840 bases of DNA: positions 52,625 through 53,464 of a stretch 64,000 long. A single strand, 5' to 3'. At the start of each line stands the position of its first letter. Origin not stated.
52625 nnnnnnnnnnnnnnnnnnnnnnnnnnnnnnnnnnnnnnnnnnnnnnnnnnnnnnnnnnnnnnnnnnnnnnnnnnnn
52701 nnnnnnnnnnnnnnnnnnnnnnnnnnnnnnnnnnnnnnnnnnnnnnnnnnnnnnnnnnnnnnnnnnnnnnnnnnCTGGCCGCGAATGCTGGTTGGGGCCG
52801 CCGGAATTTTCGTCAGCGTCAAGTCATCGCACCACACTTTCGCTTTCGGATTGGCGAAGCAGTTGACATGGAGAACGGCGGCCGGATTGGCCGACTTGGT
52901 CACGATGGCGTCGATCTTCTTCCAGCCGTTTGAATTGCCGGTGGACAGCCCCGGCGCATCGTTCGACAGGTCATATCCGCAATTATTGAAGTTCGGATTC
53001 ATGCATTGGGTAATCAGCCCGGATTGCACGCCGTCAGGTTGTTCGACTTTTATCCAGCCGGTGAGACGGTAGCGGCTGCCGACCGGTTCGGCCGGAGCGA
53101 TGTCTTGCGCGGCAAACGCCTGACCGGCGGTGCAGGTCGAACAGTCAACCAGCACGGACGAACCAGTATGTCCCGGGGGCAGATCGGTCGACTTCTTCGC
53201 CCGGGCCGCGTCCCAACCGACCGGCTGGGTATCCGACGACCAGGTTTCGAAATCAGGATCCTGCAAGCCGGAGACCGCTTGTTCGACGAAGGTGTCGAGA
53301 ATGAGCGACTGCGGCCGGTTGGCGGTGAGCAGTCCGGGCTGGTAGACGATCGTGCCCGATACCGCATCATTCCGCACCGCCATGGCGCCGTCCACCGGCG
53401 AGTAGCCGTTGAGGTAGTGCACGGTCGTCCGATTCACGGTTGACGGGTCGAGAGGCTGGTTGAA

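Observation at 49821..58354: Giant 2076-aa surface protein with conjugative-pilin-like N-terminus inserted into the rpsU-yqeY...ybeY-dgkA neighbourhood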

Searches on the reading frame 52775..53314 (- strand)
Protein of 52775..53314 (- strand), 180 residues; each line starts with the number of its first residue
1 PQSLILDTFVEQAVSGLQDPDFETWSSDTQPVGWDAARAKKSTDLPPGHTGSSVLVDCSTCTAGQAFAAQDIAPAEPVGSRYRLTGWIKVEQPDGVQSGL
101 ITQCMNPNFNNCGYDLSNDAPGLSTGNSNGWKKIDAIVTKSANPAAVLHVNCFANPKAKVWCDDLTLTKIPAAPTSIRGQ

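Call 76: search_protein_families(library=pfam, alignment_id=A7, max_evalue=10)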
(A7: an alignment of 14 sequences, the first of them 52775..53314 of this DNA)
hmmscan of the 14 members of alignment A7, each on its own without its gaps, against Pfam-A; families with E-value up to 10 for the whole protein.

A. member 1, window:52775-53314:- (180 aa): 1 family
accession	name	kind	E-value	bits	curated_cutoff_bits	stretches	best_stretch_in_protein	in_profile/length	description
PF01462.23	LRRNT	-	0.061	13.4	25.8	1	150-172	4-25/28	Leucine rich repeat N-terminal domain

B. families by the number of members that match (of 14 scanned): 5 families
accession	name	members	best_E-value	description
PF02018.23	CBM_4_9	4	0.00077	Carbohydrate binding domain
PF19912.4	DUF6385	1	0.047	Domain of unknown function (DUF6385)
PF01462.23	LRRNT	1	0.061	Leucine rich repeat N-terminal domain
PF22825.2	HpiC1-like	1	0.19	HpiC1 cyclase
PF09154.16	Alpha-amy_C_pro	1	0.92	Alpha-amylase C-terminal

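Call 77: search_solved_structures(query=A7, max_evalue=10)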
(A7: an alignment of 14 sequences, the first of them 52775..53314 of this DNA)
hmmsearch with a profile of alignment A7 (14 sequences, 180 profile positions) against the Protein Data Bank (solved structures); distinct sequences matched with E-value up to 10: 3.
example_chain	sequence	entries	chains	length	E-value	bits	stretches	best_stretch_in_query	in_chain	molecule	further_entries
8q28_A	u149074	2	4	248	0.46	13.4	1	21-67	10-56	Gluconolactonase domain protein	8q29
8q2a_A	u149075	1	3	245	0.56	13.1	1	18-69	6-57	Putative lipoprotein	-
7sqk_D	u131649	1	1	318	0.57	13.1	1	88-143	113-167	Isoform 4 of HAUS augmin-like complex subunit 4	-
